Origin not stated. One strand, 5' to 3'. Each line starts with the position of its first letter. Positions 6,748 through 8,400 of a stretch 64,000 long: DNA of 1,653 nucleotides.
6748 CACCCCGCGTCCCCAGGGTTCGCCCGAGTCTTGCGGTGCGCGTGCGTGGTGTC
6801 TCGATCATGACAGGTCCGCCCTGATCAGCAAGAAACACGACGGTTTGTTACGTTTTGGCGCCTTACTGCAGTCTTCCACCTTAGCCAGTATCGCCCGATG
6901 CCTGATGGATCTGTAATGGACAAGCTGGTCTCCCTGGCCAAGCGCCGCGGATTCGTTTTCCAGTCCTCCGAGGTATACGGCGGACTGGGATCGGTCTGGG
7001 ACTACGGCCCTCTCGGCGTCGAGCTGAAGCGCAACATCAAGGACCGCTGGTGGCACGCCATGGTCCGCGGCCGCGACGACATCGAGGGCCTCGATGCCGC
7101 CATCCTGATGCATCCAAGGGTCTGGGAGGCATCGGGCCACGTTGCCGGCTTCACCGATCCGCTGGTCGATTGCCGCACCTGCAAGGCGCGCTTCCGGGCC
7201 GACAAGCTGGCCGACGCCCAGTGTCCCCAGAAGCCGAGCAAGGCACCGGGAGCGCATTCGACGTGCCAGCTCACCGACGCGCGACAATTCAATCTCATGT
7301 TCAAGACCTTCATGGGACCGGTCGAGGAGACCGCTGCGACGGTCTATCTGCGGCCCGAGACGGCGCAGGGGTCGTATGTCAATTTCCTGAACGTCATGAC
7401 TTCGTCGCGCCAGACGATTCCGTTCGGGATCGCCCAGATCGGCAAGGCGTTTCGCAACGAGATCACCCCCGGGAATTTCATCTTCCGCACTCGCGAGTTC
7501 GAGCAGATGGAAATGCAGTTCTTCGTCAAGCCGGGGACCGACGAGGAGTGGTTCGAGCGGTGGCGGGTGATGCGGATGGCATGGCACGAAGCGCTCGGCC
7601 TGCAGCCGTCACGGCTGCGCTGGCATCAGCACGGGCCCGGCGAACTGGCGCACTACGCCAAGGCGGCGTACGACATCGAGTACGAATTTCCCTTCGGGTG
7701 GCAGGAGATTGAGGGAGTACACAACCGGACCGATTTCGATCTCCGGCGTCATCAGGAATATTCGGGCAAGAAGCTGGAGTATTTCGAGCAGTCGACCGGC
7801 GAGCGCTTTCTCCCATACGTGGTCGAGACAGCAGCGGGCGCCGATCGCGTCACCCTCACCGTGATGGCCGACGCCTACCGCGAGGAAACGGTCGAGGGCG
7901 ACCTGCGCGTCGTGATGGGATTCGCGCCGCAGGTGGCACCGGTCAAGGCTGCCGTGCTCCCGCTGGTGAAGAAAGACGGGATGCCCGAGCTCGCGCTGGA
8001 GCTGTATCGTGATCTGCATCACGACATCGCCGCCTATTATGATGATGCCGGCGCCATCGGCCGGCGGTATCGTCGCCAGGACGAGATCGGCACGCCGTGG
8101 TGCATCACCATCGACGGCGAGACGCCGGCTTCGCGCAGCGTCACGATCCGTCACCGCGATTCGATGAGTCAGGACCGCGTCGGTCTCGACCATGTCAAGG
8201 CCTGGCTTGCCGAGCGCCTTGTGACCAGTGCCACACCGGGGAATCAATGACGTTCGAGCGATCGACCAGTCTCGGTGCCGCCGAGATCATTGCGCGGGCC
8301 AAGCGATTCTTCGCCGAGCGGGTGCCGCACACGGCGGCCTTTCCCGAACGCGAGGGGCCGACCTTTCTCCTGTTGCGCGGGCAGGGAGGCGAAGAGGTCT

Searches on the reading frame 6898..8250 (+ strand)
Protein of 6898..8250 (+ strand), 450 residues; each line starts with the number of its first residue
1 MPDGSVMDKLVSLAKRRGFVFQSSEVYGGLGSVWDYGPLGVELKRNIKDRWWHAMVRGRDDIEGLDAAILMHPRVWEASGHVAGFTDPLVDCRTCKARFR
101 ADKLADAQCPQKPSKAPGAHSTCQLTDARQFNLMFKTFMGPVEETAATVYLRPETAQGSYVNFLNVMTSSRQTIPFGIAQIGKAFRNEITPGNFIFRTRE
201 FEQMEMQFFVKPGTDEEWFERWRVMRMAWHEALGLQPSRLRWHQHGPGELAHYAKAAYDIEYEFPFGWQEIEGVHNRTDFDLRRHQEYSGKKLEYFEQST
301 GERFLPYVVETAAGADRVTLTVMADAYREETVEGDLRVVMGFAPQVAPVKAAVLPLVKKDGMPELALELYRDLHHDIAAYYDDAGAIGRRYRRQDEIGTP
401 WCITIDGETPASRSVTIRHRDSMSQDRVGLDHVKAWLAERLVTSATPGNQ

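Call 71: search_protein_families(library=pfam, proteins=[window:6898-8250:+], max_evalue=0.00001)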
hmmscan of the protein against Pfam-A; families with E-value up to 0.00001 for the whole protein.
window:6898-8250:+ (450 aa): 2 families
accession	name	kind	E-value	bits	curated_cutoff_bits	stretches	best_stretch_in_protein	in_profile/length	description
PF03129.25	HGTP_anticodon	-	1.4e-17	64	21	1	350-439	1-93/94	Anticodon binding domain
PF00587.30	tRNA-synt_2b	-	3.2e-10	40.8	29.3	1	147-318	9-171/179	tRNA synthetase class II core domain (G, H, P, S and T)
